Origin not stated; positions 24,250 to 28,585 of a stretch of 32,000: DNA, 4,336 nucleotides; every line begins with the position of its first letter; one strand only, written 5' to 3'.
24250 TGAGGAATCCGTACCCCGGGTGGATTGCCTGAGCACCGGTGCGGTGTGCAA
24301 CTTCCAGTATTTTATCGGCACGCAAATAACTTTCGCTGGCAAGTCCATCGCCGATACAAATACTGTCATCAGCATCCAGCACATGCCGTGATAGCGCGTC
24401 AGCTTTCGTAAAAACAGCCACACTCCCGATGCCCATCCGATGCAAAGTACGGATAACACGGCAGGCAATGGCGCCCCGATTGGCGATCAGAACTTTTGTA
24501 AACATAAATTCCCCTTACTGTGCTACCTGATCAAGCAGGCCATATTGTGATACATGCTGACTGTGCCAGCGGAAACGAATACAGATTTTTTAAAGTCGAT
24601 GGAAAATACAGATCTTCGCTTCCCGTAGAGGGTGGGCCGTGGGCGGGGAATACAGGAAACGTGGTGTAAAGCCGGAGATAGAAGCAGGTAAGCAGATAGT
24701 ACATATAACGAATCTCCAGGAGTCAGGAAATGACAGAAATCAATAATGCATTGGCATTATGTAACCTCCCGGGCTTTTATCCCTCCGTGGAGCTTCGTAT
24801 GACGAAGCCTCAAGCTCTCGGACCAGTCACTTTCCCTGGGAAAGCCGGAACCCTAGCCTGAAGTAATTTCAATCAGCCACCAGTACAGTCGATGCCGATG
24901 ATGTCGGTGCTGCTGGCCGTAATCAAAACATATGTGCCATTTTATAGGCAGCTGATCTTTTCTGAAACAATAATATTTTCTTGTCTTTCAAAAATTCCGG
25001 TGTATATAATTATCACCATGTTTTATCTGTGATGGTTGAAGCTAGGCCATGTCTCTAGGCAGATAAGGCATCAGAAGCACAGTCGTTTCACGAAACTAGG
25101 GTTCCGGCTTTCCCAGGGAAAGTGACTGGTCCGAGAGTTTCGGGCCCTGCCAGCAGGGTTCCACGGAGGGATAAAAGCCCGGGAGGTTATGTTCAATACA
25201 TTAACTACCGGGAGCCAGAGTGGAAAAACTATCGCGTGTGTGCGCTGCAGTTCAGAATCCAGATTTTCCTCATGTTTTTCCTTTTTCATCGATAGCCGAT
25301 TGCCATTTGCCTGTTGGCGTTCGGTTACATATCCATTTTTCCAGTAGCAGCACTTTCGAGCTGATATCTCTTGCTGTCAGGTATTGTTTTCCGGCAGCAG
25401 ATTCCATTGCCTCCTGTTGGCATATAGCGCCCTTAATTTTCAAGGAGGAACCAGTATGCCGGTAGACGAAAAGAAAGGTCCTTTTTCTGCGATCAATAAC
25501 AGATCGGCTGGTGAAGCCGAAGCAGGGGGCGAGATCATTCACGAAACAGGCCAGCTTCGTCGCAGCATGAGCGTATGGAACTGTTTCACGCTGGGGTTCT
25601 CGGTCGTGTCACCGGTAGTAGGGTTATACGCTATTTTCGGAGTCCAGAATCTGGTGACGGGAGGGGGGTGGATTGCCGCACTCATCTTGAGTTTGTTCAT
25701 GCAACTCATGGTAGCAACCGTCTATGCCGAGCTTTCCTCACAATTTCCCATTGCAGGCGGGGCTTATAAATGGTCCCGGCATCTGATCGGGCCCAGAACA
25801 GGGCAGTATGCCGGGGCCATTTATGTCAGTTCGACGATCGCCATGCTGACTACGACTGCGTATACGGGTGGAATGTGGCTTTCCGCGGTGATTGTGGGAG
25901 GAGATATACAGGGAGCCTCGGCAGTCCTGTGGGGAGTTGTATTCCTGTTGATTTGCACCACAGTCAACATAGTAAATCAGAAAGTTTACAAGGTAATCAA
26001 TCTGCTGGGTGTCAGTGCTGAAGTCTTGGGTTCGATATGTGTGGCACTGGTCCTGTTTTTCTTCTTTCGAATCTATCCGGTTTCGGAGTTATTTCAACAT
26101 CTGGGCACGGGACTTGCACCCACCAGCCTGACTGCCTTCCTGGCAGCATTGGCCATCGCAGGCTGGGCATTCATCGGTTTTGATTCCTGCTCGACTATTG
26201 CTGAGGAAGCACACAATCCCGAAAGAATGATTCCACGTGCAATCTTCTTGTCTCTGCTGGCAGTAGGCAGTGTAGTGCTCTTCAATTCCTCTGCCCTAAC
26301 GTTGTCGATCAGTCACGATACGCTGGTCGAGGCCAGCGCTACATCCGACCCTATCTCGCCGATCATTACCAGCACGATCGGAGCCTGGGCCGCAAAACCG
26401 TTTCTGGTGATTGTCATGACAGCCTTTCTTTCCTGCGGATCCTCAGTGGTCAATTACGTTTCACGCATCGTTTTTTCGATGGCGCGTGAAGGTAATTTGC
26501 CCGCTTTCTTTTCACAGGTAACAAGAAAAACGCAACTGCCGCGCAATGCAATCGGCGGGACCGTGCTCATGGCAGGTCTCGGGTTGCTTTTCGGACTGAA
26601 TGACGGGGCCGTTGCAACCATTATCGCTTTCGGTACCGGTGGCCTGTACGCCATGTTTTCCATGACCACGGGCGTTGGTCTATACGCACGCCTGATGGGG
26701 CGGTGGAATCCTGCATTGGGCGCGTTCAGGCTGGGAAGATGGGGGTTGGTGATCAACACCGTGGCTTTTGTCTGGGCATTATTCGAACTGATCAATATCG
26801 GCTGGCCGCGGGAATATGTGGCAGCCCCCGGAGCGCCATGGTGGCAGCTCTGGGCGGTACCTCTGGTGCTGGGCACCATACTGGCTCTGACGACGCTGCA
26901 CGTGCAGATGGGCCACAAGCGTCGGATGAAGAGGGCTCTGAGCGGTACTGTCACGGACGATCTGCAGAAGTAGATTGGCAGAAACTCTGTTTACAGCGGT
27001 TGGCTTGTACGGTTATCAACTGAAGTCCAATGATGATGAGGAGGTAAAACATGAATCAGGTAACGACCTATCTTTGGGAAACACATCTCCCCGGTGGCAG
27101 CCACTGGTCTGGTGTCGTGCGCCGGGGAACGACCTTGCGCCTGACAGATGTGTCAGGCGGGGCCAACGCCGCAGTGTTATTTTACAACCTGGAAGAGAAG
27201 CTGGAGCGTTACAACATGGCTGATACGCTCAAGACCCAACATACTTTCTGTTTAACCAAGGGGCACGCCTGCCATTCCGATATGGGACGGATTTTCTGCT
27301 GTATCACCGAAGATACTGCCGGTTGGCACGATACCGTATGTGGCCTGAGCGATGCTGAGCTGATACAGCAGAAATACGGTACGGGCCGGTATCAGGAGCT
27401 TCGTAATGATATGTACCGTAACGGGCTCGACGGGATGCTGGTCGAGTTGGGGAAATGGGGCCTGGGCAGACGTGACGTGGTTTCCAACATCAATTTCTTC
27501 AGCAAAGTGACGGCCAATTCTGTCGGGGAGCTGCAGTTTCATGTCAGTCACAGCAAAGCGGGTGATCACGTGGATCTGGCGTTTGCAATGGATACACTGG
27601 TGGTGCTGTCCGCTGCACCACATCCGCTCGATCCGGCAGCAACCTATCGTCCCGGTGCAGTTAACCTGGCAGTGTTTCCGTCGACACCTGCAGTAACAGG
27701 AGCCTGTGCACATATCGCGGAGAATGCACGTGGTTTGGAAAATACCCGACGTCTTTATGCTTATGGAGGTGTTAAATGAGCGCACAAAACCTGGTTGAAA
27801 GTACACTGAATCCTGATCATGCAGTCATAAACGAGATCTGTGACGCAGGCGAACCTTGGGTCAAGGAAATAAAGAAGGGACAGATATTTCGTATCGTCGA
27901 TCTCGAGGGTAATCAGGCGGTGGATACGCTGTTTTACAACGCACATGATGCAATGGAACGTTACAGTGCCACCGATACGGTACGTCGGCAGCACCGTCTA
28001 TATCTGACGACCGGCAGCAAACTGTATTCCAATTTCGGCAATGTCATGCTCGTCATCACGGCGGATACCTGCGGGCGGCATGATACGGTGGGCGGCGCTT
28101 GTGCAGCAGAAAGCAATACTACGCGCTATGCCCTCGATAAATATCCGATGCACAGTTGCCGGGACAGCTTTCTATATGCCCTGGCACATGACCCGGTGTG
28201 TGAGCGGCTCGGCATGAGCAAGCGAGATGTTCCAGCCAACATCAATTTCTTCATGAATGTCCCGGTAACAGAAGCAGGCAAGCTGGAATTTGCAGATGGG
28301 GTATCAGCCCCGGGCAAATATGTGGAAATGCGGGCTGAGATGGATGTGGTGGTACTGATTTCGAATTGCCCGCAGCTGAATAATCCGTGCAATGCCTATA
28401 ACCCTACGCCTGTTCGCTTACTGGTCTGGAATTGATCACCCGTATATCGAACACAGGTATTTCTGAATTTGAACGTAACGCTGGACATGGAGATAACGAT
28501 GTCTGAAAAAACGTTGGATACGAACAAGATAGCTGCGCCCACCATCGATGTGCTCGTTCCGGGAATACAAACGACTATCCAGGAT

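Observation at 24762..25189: Back-to-back pair of guanidine-I (ykkC) riboswitch aptamers driving divergent operons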

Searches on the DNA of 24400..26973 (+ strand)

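Call 5: search_dna_similar(query=window:24400-25500:+, collection=ecoli_genomes, mode=near)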
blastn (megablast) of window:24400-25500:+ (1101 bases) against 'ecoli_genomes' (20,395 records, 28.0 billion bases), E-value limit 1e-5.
No match.
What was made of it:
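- Tried and rejected: A megablast against E. coli genomes found nothing (call 5).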

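Call 47: search_rna_families(source=window, start=24400, end=25600, threshold=evalue, max_evalue=5)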
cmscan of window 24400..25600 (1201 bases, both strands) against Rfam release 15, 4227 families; matches with E-value up to 5: 4.
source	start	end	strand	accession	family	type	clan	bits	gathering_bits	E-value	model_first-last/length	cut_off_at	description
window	24764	24867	-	RF00442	Guanidine-I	Cis-reg; riboswitch;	-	97.2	63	3.4e-18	1-107/107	no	Guanidine-I riboswitch aptamer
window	25085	25187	+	RF00442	Guanidine-I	Cis-reg; riboswitch;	-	95.5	63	8e-18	1-107/107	no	Guanidine-I riboswitch aptamer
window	25056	25143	+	RF02510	PYLIS_3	Cis-reg;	-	20.6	38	0.1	1-100/100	no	Pyrrolysine insertion sequence mttB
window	25350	25414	-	RF01121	sR38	Gene; snRNA; snoRNA; CD-box;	-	13.9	50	2.1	1-59/59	no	Small nucleolar RNA sR38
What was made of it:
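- No other Rfam family matches there (call 47).
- Tried and rejected: None was found (call 47).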

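Call 52: search_rna_families(source=L050, start=1, end=3000, threshold=gathering)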
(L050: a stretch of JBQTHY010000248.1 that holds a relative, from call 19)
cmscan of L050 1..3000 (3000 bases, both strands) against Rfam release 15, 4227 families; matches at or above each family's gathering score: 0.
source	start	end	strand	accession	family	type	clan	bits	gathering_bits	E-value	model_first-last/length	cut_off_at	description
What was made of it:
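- Tried and rejected: None was found (call 52).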

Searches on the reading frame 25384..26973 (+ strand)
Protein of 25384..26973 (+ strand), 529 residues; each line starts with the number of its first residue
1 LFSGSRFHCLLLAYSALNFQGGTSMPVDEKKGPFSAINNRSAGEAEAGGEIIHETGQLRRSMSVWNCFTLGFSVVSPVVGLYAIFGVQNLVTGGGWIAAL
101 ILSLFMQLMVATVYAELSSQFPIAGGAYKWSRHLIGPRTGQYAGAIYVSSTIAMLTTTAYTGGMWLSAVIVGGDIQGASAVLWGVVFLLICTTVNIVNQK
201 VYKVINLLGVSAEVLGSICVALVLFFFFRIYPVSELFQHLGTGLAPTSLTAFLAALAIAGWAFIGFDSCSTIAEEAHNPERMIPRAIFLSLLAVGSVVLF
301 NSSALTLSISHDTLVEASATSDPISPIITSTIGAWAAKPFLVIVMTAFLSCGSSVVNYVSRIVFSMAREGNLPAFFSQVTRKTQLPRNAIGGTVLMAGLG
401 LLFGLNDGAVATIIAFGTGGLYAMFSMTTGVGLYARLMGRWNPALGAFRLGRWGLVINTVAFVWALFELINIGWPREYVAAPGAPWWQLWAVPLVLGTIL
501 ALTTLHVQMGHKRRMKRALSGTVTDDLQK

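Call 4: search_protein_families(library=pfam, proteins=[window:25384-26973:+])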
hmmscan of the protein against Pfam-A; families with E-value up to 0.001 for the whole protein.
window:25384-26973:+ (529 aa): 2 families
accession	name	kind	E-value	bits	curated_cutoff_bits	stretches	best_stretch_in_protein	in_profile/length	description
PF13520.12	AA_permease_2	-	1.2e-31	110.6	27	1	66-488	5-420/427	Amino acid permease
PF00324.27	AA_permease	-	3.6e-28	98.9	24.6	1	79-466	11-416/470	Amino acid permease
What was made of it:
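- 25456..26973 (+): APC-family permease, predicted guanidine importer (505 aa from ATG 25456, SD AAGGAGG). Pfam AA_permease_2 (call 4).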

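Call 19: find_related_loci(query=window:25456-26973:+, collection=genome_contigs, flank=10000)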
Query window:25456-26973:+ (505 aa) in genome_contigs; peptide patterns used: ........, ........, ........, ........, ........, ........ (x = any residue, [..] = any of these).
86 stretches matched a pattern; 49 encode a relative of the query (tblastn E <= 1e-3); 48 distinct loci.
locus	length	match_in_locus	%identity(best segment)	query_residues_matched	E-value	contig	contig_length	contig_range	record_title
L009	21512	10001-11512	91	1-505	0e+0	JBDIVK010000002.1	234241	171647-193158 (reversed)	MAG: Nitrosomonas sp. isolate Bin_1 NODE_38_length_234241_cov_234.359931, whole genome shotgun sequence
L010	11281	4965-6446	90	1-494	0e+0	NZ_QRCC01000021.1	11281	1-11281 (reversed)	Nitrosomonas sp. HPC101 HPC101_contig000022, whole genome shotgun sequence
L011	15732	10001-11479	87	1-493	0e+0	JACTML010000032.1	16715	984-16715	MAG: Nitrosomonas eutropha isolate BJ4 scaffold_3092, whole genome shotgun sequence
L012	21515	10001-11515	85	1-505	0e+0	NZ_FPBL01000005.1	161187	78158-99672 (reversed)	Nitrosomonas eutropha strain Nm24, whole genome shotgun sequence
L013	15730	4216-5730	89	1-505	0e+0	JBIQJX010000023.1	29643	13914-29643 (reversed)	MAG: Nitrosomonas sp. isolate mag.112f NODE_2087_length_29643, whole genome shotgun sequence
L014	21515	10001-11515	84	1-505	0e+0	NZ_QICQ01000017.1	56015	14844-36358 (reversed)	Nitrosomonas eutropha strain Nm 57 Ga0181058_117, whole genome shotgun sequence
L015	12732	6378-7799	90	30-504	0e+0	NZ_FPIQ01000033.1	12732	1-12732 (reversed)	Nitrosovibrio sp. Nv17, whole genome shotgun sequence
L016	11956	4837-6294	85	1-493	0e+0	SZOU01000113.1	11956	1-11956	Betaproteobacteria bacterium PRO4 ZYPT4scaffold_3864, whole genome shotgun sequence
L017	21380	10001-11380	85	31-490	0e+0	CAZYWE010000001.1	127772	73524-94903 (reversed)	MAG TPA_asm: uncultured Nitrosomonas sp. isolate SRP263991_co5_215 genome assembly, contig: NODE_304_length_127772_cov_3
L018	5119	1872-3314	79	1-493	0e+0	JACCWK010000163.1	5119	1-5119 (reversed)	MAG: Nitrosospira sp. isolate MGR_bin150 SD2897-2912_k127_260623, whole genome shotgun sequence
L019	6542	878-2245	84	34-490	0e+0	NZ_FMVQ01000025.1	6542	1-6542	Nitrosospira sp. Nl5, whole genome shotgun sequence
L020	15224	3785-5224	79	1-493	0e+0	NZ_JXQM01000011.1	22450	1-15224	Nitrosospira sp. NpAV contig_11, whole genome shotgun sequence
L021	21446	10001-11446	82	1-490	0e+0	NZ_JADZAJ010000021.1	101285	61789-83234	MAG: Nitrosomonas sp. isolate SJ624 c_000000730884, whole genome shotgun sequence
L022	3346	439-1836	72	30-494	0e+0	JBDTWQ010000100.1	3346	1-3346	MAG: Nitrosospira sp. isolate cluster3_bin.96 NODE_184441_length_3346_cov_85.116682, whole genome shotgun sequence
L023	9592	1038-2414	69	30-492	0e+0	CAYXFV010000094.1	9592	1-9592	MAG TPA_asm: uncultured Nitrosomonas sp. isolate SRP344714_co2_338 genome assembly, contig: NODE_18865_length_9592_cov_1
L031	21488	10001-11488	65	1-498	0e+0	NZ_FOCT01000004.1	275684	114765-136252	Nitrosospira multiformis strain Nl18, whole genome shotgun sequence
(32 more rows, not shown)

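Call 40: search_protein_families(library=ncbifam, proteins=[window:25456-26973:+])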
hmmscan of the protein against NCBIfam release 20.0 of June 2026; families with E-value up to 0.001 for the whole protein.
window:25456-26973:+ (505 aa): 23 families
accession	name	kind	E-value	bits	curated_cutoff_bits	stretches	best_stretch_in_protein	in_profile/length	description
TIGR03428.1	ureacarb_perm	hypoth_equivalog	5.8e-49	167.2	740.45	1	33-479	10-472/475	permease, urea carboxylase system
TIGR00909.1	2A0306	subfamily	1.1e-29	103.7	556.8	1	34-383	1-350/429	amino acid transporter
TIGR00907.1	2A0304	subfamily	2.3e-27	96.1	598.3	1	31-446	7-438/482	amino acid permease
NF053761.1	BrChAATpBcaP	equivalog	1.1e-21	77.4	690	1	30-403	16-390/460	branched-chain amino acid transporter BcaP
TIGR00906.1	2A0303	subfamily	1.3e-19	70.1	681.7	1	219-403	242-421/602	cationic amino acid transport permease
TIGR00908.1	2A0305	equivalog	1.5e-18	67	381.75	1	33-407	4-368/442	ethanolamine permease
NF008245.0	PRK11021.1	equivalog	3.5e-17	62.5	284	1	56-371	25-325/419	L-methionine/branched-chain amino acid transporter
TIGR00905.1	2A0302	subfamily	2.9e-15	56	409.05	1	50-367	18-336/473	basic amino acid/polyamine antiporter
TIGR00911.1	2A0308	subfamily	1.6e-12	46.7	701.8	1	80-381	91-387/505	L-type amino acid transporter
TIGR00913.1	2A0310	subfamily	1.4e-11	43.8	578.7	1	69-378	32-355/480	amino acid permease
NF007602.0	PRK10249.1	equivalog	2.4e-11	43.2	851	1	72-359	61-339/458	phenylalanine transporter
NF007594.0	PRK10238.1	equivalog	7.4e-11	41.6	848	1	69-380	44-350/456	aromatic amino acid transporter AroP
NF007929.0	PRK10644.1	equivalog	1.9e-10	40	574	1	68-360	38-322/445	arginine/agmatine antiporter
NF008484.0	PRK11387.1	equivalog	5.3e-10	38.8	716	1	29-379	7-355/471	S-methylmethionine permease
NF008272.0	PRK11049.1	equivalog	4.3e-09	35.9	732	1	104-378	88-362/470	D-serine/D-alanine/glycine transporter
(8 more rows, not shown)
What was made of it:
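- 25456..26973 (+): TIGR03428 matches below its cut-off (call 40).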

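Call 55: search_protein_families(library=pfam, proteins=[L020:9155-10264:+, L020:10660-11502:+, L031:16516-18588:+])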
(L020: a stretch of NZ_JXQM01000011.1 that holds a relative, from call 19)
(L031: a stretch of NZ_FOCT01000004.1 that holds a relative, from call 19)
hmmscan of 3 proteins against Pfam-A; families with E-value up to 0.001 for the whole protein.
L020:9155-10264:+ (369 aa): 2 families
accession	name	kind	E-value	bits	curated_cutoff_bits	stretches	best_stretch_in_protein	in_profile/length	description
PF06968.18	BATS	-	5.4e-28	97.5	22.2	1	276-366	1-87/88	Biotin and Thiamin Synthesis associated domain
PF04055.27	Radical_SAM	-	1.1e-22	81.4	29.5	1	105-256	3-157/166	Radical SAM superfamily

L020:10660-11502:+ (280 aa): 6 families
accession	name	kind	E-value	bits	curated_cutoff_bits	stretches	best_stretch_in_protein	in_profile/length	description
PF08241.18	Methyltransf_11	-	1e-19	71.4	21.2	1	58-162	1-95/95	Methyltransferase domain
PF13649.12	Methyltransf_25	-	1.7e-16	61.1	27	1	57-158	1-97/97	Methyltransferase domain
PF13847.12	Methyltransf_31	-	1.6e-11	44.5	27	1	55-173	5-118/145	Methyltransferase domain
PF08242.18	Methyltransf_12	-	5.5e-08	33.9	30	1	58-160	1-98/98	Methyltransferase domain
PF13489.12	Methyltransf_23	-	1.7e-07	31.6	27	1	35-204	5-159/164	Methyltransferase domain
PF01209.24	Ubie_methyltran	-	8.3e-06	25.8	20.1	1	16-178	7-167/233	ubiE/COQ5 methyltransferase family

L031:16516-18588:+ (690 aa): 2 families
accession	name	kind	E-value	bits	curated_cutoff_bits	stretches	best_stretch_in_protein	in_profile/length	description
PF01425.27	Amidase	-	3.2e-89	300.4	27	1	105-503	20-445/445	Amidase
PF21986.1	AH_C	-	3.4e-49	166.4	27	1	547-672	1-123/123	Allophanate hydrolase C-terminal domain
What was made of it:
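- On Guanidine carboxylase pathway (GC, CgdAB, allophanate hydrolase): It is present after the carboxylase in Nitrosospira locus L031 (call 55).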

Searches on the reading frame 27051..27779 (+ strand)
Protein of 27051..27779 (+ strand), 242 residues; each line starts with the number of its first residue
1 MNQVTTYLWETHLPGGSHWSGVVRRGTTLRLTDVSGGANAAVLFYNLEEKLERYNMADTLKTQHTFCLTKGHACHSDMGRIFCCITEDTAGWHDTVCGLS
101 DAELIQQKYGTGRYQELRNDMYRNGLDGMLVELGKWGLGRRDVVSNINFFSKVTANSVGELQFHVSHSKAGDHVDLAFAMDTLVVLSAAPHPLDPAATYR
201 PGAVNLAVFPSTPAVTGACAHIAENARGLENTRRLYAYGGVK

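Call 4: search_protein_families(library=pfam, proteins=[window:27051-27779:+])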
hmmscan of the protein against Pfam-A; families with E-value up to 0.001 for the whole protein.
window:27051-27779:+ (242 aa): 1 family
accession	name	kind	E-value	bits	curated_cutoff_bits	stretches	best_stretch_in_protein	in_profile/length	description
PF09347.15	DUF1989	-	1.6e-58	197.5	27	1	12-183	2-168/168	Domain of unknown function (DUF1989)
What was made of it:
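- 27051..28435 (+): cgdA (27051-27779) and cgdB (27776-28435), the two carboxyguanidine deiminase subunits (DUF1989). PF09347 (call 4).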

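Call 40: search_protein_families(library=ncbifam, proteins=[window:27051-27779:+])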
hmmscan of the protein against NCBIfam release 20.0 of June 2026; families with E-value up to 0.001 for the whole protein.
window:27051-27779:+ (242 aa): 3 families
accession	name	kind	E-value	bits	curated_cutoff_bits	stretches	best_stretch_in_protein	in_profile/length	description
TIGR03425.1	urea_degr_2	hypoth_equivalog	4.4e-100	333.7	205.95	1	8-236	2-232/233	urea amidolyase associated protein UAAP1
TIGR03424.1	urea_degr_1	equivalog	4.6e-38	130.8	284.7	1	10-208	5-197/198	urea amidolyase associated protein UAAP2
NF053776.1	TmaoDeMthMsil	equivalog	3e-09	36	1100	1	85-232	247-385/763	trimethylamine N-oxide demethylase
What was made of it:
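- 27051..28435 (+): TIGR03425 and TIGR03424 match above their cut-offs (call 40).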

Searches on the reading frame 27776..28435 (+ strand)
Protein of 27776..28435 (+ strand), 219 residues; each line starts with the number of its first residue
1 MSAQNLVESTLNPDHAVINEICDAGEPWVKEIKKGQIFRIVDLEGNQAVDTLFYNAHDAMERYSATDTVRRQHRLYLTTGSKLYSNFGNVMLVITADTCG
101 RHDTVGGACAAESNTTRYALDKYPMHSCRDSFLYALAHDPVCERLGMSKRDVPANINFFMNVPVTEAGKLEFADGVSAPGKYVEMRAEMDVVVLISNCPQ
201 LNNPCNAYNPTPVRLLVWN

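Call 4: search_protein_families(library=pfam, proteins=[window:27776-28435:+])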
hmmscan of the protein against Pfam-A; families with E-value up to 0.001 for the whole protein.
window:27776-28435:+ (219 aa): 1 family
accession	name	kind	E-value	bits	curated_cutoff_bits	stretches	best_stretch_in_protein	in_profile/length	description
PF09347.15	DUF1989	-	6.8e-69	231.3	27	1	21-192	2-168/168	Domain of unknown function (DUF1989)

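Call 11: find_encoding_contigs(protein=window:27776-28435:+, flank=10000, max_places=8)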
Protein window:27776-28435:+ (219 aa): 23 contigs read that carry it; 8 places shown.
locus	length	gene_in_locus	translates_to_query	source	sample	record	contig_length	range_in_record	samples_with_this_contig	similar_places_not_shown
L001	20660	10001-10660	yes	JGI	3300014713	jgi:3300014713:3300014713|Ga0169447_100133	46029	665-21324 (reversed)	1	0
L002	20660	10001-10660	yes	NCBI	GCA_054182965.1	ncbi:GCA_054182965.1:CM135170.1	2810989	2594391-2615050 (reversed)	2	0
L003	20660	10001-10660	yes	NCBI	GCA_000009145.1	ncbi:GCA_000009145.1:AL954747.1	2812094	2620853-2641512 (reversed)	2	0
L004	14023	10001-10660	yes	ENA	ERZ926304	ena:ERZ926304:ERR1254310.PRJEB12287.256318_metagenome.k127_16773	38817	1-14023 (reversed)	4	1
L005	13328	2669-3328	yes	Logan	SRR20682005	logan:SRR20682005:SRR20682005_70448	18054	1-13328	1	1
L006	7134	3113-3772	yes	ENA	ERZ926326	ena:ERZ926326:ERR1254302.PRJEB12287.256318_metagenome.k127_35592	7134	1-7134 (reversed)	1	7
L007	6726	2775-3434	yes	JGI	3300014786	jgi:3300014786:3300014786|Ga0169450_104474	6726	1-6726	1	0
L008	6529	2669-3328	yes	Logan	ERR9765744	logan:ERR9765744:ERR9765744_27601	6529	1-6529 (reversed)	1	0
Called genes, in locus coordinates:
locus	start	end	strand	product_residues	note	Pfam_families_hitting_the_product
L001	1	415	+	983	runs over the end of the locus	PF03477:ATP-cone, PF00317:Ribonuc_red_lgN, PF02867:Ribonuc_red_lgC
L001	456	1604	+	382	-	PF00268:Ribonuc_red_sm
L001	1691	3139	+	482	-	PF01464:SLT, PF01476:LysM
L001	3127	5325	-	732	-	PF02626:CT_A_B, PF02682:CT_C_D, PF00364:Biotin_lipoyl, PF25917:BSH_RND, PF25919:BSH_CusB (faint)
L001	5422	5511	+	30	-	-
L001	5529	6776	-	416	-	-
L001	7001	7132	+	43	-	-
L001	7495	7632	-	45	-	-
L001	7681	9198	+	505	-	PF00324:AA_permease, PF13520:AA_permease_2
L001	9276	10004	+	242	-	PF09347:DUF1989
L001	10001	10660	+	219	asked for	PF09347:DUF1989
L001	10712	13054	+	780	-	PF02626:CT_A_B, PF25973:BSH_CzcB (faint), PF02682:CT_C_D, PF00364:Biotin_lipoyl, PF25917:BSH_RND, PF25919:BSH_CusB, PF25984:BSH_YknX (faint)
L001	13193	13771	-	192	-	PF02518:HATPase_c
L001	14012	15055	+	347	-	PF13518:HTH_28, PF13551:HTH_29, PF13565:HTH_32 (weak), PF00665:rve, PF13683:rve_3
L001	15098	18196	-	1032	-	-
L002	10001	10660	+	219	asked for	PF09347:DUF1989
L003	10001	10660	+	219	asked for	PF09347:DUF1989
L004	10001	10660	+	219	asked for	PF09347:DUF1989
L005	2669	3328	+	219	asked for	PF09347:DUF1989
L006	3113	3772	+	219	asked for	PF09347:DUF1989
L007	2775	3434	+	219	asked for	PF09347:DUF1989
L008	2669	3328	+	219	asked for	PF09347:DUF1989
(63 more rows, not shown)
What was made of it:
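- Tried and rejected: An exact protein look-up then placed the window in N. europaea (call 11).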

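Call 40: search_protein_families(library=ncbifam, proteins=[window:27776-28435:+])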
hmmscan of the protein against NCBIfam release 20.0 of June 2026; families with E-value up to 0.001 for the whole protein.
window:27776-28435:+ (219 aa): 3 families
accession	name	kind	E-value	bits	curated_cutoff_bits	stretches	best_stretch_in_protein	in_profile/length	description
TIGR03424.1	urea_degr_1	equivalog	6.5e-104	345.8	284.7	1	16-218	2-198/198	urea amidolyase associated protein UAAP2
TIGR03425.1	urea_degr_2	hypoth_equivalog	3.4e-56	190.1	205.95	1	18-219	3-204/233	urea amidolyase associated protein UAAP1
NF053776.1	TmaoDeMthMsil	equivalog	7.4e-26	90.9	1100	1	25-218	172-362/763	trimethylamine N-oxide demethylase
